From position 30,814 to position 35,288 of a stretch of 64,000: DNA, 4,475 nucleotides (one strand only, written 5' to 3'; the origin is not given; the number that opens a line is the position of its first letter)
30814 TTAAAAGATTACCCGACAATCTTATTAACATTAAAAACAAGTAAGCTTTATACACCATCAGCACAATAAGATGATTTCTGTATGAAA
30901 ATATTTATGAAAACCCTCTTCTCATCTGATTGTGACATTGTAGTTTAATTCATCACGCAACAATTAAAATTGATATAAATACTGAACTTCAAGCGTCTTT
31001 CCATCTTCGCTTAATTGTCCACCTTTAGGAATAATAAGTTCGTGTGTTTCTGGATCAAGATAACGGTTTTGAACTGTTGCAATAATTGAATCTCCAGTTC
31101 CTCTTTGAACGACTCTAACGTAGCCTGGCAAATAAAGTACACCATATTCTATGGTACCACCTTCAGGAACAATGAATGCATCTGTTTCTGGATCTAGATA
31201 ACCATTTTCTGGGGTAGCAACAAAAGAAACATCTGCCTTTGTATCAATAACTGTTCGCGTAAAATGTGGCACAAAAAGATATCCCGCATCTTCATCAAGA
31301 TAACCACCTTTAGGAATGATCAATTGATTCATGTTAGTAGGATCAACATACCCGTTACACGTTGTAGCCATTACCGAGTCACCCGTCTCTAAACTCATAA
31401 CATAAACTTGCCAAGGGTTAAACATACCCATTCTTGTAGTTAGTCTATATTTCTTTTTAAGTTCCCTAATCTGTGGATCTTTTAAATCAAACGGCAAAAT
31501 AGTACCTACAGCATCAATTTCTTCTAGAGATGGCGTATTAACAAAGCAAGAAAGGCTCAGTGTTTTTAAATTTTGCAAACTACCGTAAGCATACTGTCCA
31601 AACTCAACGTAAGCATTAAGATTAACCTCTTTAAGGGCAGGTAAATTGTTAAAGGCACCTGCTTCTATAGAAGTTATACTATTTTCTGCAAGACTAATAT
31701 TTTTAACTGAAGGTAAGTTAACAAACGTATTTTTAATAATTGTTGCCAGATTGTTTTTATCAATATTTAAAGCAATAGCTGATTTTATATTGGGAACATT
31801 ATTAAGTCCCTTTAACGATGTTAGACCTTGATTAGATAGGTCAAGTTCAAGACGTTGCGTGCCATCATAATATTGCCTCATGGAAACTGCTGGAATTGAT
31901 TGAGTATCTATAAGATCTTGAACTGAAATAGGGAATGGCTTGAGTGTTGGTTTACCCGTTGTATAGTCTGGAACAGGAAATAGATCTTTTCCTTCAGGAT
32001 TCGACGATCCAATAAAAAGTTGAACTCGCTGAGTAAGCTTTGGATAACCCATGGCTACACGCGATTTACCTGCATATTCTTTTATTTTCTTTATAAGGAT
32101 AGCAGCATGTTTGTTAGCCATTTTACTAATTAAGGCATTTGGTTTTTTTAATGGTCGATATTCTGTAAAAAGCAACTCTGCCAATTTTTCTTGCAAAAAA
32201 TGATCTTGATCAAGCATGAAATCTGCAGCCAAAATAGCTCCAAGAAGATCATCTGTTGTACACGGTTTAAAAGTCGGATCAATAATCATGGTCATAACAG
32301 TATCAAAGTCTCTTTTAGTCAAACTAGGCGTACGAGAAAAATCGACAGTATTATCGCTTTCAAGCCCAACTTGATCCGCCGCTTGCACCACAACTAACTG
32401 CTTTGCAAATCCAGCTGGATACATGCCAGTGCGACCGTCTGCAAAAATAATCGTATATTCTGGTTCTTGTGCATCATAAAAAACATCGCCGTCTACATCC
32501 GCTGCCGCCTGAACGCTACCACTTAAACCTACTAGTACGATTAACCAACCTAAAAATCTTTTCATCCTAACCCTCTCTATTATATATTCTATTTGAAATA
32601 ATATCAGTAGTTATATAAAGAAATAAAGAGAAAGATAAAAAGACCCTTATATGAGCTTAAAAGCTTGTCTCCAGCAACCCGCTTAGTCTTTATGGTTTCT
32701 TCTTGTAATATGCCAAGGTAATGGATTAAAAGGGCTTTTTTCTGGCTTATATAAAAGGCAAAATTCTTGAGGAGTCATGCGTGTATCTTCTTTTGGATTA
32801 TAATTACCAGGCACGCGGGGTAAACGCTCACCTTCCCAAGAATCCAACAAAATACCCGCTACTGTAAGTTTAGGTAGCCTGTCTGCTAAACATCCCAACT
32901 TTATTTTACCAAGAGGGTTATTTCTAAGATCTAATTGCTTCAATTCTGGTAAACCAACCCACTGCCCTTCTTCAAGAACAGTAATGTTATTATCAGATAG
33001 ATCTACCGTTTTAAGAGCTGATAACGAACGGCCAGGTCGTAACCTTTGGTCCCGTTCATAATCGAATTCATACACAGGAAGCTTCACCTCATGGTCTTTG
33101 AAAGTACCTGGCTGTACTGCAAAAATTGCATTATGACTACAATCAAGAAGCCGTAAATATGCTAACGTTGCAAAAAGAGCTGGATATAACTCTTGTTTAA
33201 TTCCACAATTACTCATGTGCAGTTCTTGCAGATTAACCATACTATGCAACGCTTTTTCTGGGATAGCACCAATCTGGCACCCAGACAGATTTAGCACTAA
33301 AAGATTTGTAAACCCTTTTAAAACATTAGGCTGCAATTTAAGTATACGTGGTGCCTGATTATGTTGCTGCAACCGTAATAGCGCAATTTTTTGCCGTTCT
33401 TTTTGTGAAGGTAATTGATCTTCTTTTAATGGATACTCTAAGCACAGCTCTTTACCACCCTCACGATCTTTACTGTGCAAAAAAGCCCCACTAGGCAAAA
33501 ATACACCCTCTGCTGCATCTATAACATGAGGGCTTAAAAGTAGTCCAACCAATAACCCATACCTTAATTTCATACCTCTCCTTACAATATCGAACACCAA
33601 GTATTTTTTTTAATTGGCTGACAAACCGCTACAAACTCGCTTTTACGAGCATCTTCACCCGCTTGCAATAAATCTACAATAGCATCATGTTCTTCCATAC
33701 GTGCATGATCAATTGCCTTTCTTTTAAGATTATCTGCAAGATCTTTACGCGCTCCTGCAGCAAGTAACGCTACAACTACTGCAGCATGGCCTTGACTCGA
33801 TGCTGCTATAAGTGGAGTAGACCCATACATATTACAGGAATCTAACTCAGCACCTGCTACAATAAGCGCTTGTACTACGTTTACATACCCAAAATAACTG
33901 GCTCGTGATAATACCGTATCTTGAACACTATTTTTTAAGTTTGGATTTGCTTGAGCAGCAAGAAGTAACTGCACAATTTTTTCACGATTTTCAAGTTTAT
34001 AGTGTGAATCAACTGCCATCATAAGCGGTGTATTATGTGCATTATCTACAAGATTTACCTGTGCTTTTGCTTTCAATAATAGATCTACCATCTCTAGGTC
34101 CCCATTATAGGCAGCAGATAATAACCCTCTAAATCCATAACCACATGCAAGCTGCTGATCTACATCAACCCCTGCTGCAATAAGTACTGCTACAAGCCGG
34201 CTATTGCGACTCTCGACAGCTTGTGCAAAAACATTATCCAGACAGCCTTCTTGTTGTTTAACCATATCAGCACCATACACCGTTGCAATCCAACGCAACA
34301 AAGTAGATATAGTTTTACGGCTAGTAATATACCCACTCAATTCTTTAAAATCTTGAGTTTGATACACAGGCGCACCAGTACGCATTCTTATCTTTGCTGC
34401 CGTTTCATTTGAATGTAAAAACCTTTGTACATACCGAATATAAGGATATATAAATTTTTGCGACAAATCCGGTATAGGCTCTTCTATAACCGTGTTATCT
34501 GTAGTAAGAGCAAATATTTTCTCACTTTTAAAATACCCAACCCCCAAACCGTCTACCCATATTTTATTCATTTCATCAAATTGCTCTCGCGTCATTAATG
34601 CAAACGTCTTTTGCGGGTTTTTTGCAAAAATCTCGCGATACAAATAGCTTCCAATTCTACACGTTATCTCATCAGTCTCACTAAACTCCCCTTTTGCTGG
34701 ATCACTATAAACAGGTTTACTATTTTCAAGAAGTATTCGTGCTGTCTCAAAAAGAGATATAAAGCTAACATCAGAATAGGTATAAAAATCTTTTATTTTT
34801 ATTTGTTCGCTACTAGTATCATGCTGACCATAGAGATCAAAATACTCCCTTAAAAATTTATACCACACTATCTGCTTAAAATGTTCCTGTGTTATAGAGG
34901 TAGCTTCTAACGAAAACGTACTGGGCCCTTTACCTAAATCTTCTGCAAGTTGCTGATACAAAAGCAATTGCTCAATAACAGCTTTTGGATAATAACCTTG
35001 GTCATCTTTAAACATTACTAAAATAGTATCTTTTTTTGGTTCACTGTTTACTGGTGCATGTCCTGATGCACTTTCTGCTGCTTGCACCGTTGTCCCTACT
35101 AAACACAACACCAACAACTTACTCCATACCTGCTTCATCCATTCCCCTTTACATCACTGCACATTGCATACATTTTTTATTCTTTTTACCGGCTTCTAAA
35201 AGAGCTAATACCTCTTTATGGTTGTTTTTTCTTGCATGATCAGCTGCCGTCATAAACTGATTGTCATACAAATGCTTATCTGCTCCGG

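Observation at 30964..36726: Three Sec-signal proteins fuse a Skp1/BTB-POZ-like module to LRR or ankyrin repeats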

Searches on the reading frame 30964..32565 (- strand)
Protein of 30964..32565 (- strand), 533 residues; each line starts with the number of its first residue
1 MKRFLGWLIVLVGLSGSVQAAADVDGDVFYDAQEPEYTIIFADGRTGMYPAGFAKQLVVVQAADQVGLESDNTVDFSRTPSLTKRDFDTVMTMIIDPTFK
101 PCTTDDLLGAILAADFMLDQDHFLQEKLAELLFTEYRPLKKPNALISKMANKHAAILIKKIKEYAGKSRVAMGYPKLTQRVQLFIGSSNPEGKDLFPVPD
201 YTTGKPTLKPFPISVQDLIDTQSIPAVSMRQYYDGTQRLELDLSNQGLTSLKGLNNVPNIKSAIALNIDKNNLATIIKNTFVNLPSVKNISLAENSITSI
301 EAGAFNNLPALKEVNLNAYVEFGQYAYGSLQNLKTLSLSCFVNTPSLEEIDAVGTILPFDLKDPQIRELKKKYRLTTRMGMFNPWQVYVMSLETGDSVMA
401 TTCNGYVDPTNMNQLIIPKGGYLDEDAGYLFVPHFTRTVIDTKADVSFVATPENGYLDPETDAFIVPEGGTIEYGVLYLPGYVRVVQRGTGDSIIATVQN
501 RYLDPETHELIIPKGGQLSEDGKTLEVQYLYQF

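Call 3: search_protein_families(library=pfam, proteins=[window:30964-32565:-], max_evalue=1)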
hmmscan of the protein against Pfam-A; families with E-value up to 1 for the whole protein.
window:30964-32565:- (533 aa): 4 families
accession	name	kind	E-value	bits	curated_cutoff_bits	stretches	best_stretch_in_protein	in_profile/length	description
PF13855.12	LRR_8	-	3.3e-11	43.2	27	1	266-317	6-57/61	Leucine rich repeat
PF13306.12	LRR_5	-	3e-07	30.8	27.7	1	271-341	20-89/127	BspA type Leucine rich repeat region (6 copies)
PF12799.13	LRR_4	-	6e-06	26.8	27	1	285-317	1-31/44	Leucine Rich repeats (2 copies)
PF23952.1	LRR_EndoS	-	0.011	16.4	27.9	1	240-339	27-114/116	Endo-beta-N-acetylglucosaminidase EndoS LRR domain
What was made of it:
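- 30964..32565 (-): LRR-A gene (533 aa): signal peptide (32506-32565), orphan N-terminal region aa 21-235 (31861-32505), LRRs aa ~236-345 (31531-31860), C-terminal repeats (30967-31413). Not shown to carry the ANK-type module. Pfam LRR_8 E=3.3e-11 (call 3).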

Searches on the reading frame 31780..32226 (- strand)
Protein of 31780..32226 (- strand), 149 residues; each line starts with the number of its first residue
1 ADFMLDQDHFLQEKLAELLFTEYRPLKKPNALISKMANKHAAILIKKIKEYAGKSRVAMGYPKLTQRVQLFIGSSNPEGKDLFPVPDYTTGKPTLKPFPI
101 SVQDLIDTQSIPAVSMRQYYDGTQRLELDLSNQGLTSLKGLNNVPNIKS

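Call 51: find_related_loci(query=A3, collection=metagenome_contigs, flank=4000)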
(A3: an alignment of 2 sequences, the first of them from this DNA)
Query A3 (149 aa) in metagenome_contigs; peptide patterns used: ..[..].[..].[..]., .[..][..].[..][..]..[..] (x = any residue, [..] = any of these).
325 stretches matched a pattern, but none encodes a relative of the query by tblastn (E <= 1e-3).

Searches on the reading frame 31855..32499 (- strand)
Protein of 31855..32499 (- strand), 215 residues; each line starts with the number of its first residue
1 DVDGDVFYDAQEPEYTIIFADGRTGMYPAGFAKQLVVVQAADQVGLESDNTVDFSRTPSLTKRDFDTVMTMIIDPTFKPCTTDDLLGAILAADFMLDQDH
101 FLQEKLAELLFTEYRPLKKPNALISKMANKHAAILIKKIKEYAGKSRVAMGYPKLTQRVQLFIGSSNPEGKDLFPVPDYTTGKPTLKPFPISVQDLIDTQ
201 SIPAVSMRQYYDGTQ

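Call 32: search_protein_families(library=pfam, proteins=[window:31885-32466:-], max_evalue=10)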
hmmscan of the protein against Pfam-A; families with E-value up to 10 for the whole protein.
seq(194 aa): 0 families

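Call 44: predict_structure(protein=window:31867-32499:-)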
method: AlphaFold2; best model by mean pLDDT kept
length: 211 residues; sequences in the alignment: 1
mean_pLDDT: 34.0   pTM: 0.19
mean pLDDT of the five models: 34.0, 33.8, 33.4, 30.7, 30.3
residues with pLDDT >= 90: 0; 70-90: 0; 50-70: 0; < 50: 211
segments of 3 or more residues with pLDDT < 50: 1-211
pLDDT, mean of each block of 10 residues (from residue 1): 34 29 27 27 28 30 34 32 39 38 38 34 34 40 30 30 36 42 41 40 30 24
secondary structure, 60 per line:
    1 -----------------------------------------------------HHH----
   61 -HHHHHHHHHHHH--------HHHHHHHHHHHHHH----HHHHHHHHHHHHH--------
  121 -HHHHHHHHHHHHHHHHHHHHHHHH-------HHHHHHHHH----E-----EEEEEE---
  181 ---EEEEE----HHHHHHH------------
elements in order: H62-73 H82-95 H100-112 H122-145 H153-161 E172-177 E184-188 H193-199
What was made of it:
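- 30964..32565 (-): AF2 pLDDT 34 (call 44).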

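Call 49: find_homologous_proteins(query=window:31855-32499:-, max_evalue=0.01)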
Query seq(215 aa): 180 candidates shared short words with the query, none scored E <= 0.01.

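Call 67: fold_search(model_id=the predicted structure, library=pdb)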
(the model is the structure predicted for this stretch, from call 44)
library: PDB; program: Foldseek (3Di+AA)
matches with E <= 10: 40; with E <= 0.001: 0
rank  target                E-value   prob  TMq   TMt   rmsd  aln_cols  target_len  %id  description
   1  5mrc_Q                2.0e+00  0.04  0.11  0.09  30.0       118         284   14  Structure of the yeast mitochondrial ribosome - Class A (released 2017-02-15)
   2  7pua_Fh               2.0e+00  0.02  0.15  0.14  35.9       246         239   13  Middle assembly intermediate of the Trypanosoma brucei mitoribosomal small subunit (released 2022-03-02)
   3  7ui9_q                2.4e+00  0.02  0.12  0.07  27.2       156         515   13  Core Mediator-PICearly (Copy A) (released 2023-02-15)
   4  8v10_C                3.2e+00  0.03  0.10  0.19  20.5        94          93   14  Structure of a Saccharomyces cerevisiae Mps1 peptide bound to dwarf Ndc80 Complex (released 2024-05-15)
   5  6skl_X                4.1e+00  0.02  0.16  0.06  25.1       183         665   11  Cryo-EM structure of the CMG Fork Protection Complex at a replication fork - Conformation 1 (released 2020-05-06)
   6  5noc_MODEL_1_A        4.4e+00  0.03  0.08  0.22  11.4        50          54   18  Solution NMR Structure of the C-terminal domain of ParB (Spo0J) (released 2017-12-13)
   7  7som_J                4.7e+00  0.01  0.11  0.05  27.8       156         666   13  Ciliary C2 central pair apparatus isolated from Chlamydomonas reinhardtii (released 2022-04-13)
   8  5mss                  5.0e+00  0.11  0.09  0.03   6.1        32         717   19  Structure of the A-PCP didomain of carboxylic acid reductase (CAR) from Segniliparus rugosus in complex with AMP (released 2017-07-05)
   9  8rpc                  5.0e+00  0.09  0.10  0.06   7.5        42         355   21  Crystal structure of PfCLK3 with TCMDC-135051 (released 2024-11-06)
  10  8c01_t                5.0e+00  0.02  0.10  0.04  20.6        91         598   12  Enp1TAP_A population of yeast small ribosomal subunit precursors (released 2022-12-28)
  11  7f5y_B                5.4e+00  0.11  0.08  0.14  11.7        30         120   17  Crystal structure of the single-stranded dna-binding protein from Mycobacterium tuberculosis- Form III (released 2022-05-11)
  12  3vdn                  5.4e+00  0.10  0.10  0.05   5.1        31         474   19  Crystal Structure of VldE, the pseudo-glycosyltransferase, in complex with GDP (released 2013-01-09)
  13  9a9j_B                6.1e+00  0.04  0.10  0.13  14.0        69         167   17  Complex of the closed conformation of P. furiosus Mre11-Rad50 (released 2025-04-02)
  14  4kgq_D                6.6e+00  0.11  0.08  0.11   1.0        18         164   22  Crystal structure of a human light loop mutant in complex with dcr3 (released 2013-07-10)
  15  9hat_AA               6.6e+00  0.04  0.09  0.14  14.6        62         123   10  pT=3 virus-like particle of ssRNA phage Beihai26 coat protein (released 2024-11-13)
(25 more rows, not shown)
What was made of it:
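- On BTB/POZ domain (PF00651) substrate adaptors, including chlamydial PEX1 BTB-LRR: The LRR-A model failed (calls 44, 67).
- A random or failed model should give scattered hits, as the LRR-A model did (call 67). The AF2 model of LRR-A's N-terminus failed (pLDDT 34) and its fold search was random (calls 44, 67).
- Tried and rejected: Its AF2 model failed and its fold search was random (calls 44, 67).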

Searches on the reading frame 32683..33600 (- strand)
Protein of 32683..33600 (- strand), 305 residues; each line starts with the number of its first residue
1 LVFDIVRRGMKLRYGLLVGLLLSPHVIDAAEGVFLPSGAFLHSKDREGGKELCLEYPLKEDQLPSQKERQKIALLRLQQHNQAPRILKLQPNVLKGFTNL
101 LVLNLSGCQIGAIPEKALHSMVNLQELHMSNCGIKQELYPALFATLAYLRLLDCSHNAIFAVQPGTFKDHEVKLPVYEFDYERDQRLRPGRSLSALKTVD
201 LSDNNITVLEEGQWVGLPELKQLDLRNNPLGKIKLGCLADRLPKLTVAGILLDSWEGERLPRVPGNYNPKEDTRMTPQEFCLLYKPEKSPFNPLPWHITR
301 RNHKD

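Call 3: search_protein_families(library=pfam, proteins=[window:32683-33600:-], max_evalue=1)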
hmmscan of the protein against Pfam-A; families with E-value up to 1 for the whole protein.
window:32683-33600:- (305 aa): 9 families
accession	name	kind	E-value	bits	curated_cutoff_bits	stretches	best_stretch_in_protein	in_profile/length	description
PF13855.12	LRR_8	-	5.8e-22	77.7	27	2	192-230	23-61/61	Leucine rich repeat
PF12799.13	LRR_4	-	3.5e-15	56.1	27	4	196-233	3-39/44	Leucine Rich repeats (2 copies)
PF00560.39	LRR_1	-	8e-13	46.3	20.6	0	123-141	1-19/23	Leucine Rich Repeat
PF13516.12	LRR_6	-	9.4e-07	28.9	23.4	1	98-111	3-16/24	Leucine Rich repeat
PF23952.1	LRR_EndoS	-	9.9e-05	23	27.9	1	192-228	80-116/116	Endo-beta-N-acetylglucosaminidase EndoS LRR domain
PF14580.12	LRR_9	-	0.00034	20.7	30.5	1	190-247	38-92/175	Leucine-rich repeat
PF24758.1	LRR_At5g56370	-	0.011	15.9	27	1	69-149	13-88/227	FBD-associated F-box protein At5g56370, LRR repeats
PF23247.1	LRR_RPS2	-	0.012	16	27.9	1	76-138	6-71/160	Plant disease resistance protein RPS2-like, leucine-rich repeats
PF25013.1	LRR_Zer-1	-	0.2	12.2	27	0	93-158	3-65/137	Zer-1-like, Leucine-rich repeats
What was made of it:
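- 32683..33600 (-): LRR-B gene (305 aa; the likely real start is the internal MKLRYG... Met): signal peptide plus LRRs, with no N-terminal module; lies between ANK1 and LRR-A in the same-strand cluster. Pfam LRR_8 E=5.8e-22 (call 3).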

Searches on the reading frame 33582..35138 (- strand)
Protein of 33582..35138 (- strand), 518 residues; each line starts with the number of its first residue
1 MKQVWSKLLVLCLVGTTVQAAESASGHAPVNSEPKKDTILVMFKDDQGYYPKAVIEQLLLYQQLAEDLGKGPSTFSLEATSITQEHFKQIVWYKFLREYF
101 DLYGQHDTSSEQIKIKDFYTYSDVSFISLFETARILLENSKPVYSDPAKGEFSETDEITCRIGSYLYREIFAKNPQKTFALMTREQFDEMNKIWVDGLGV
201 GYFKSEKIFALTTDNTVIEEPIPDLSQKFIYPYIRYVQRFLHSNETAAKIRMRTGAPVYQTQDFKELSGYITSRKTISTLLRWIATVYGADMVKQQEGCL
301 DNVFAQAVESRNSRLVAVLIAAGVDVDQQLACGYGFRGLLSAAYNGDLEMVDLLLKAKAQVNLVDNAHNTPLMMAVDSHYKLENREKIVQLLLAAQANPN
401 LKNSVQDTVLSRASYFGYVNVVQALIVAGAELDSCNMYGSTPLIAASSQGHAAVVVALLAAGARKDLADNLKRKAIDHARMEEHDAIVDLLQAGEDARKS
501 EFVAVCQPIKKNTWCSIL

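Call 3: search_protein_families(library=pfam, proteins=[window:33582-35138:-], max_evalue=1)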
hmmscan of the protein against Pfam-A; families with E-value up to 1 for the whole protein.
window:33582-35138:- (518 aa): 8 families
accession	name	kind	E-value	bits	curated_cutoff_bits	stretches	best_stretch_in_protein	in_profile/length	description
PF12796.13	Ank_2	-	2e-22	80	27.3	2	306-403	3-90/90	Ankyrin repeats (3 copies)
PF13637.12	Ank_4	-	6.6e-18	64.8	22.7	3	339-376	1-38/50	Ankyrin repeats (many copies)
PF00023.36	Ank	-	1.1e-17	63.6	21.1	4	369-403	3-32/33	Ankyrin repeat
PF13857.12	Ank_5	-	7.8e-13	48.9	27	3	319-372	1-53/56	Ankyrin repeats (many copies)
PF13606.12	Ank_3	-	6.4e-09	35.7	22.3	0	339-362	6-29/30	Ankyrin repeat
PF24521.3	Ank_KRIT1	-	0.003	17.7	80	1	408-460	48-106/149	KRIT1 ankyrin-repeats domain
PF23745.1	ANK_LRRK2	-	0.017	15.4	27.5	0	383-466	8-91/130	LRRK2 ANK repeat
PF06690.17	HcgC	-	0.11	12.5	31.4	1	177-254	85-160/248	FeGP cofactor biosynthesis protein, methyltransferase HcgC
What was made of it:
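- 33582..35138 (-): ANK1 gene (518 aa): signal peptide, N-terminal module, helical linker, ANK repeats. Pfam Ank_2 E=2e-22 (call 3).
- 33669..34238 (-): ANK1 ankyrin repeats (approximately aa 301-490). Pfam stretches between aa 306 and 466 (call 3).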

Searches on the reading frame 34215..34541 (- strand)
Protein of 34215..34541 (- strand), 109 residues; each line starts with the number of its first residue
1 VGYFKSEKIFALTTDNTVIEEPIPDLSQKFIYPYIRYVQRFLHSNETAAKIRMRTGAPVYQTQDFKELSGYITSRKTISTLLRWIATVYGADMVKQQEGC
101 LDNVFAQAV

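Call 53: search_protein_families(library=pfam, proteins=[window:34215-34541:-], max_evalue=1)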
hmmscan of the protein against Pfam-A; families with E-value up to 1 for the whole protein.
seq(109 aa): 0 families
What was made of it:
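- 34239..34541 (-): ANK1 linker region (aa 200-300): beta-hairpin plus helices, includes the invariant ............; best-predicted part of the model. No Pfam hit (call 53).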
